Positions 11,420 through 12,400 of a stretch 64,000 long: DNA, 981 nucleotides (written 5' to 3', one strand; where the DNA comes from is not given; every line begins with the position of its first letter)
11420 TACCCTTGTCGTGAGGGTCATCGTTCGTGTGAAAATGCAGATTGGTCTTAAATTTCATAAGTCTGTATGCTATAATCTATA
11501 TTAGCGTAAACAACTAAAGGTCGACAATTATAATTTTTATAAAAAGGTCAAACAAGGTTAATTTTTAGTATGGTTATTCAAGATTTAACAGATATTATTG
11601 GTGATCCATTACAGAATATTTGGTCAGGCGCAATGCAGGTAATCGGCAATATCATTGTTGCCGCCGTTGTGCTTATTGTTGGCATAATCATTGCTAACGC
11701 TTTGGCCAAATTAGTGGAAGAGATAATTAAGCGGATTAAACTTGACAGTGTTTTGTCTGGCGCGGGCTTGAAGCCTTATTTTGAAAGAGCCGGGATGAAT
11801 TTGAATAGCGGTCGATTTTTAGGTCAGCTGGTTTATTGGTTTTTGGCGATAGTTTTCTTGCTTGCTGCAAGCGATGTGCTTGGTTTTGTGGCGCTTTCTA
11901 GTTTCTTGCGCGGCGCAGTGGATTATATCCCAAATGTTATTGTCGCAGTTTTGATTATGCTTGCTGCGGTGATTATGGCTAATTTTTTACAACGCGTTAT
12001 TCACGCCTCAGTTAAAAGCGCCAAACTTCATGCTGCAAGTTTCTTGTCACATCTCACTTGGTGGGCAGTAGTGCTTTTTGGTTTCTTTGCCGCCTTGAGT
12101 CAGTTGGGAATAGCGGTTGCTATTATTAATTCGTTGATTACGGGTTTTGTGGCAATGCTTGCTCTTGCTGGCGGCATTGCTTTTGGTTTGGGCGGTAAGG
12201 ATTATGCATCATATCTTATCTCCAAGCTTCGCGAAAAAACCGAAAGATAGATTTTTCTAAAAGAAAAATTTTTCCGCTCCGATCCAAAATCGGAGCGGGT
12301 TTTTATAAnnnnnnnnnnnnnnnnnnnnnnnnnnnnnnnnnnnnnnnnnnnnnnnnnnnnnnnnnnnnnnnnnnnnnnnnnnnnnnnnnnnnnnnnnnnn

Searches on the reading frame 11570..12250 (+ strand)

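Call 60: search_protein_families(library=pfam, proteins=[window:11570-12250:+], max_evalue=0.00001)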
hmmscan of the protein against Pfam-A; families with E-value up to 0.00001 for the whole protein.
window:11570-12250:+ (226 aa): 1 family
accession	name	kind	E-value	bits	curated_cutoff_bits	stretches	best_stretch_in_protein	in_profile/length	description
PF05552.17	MS_channel_1st_1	-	7.8e-14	51.7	22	1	12-60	1-49/50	Mechanosensitive ion channel, conserved TM helix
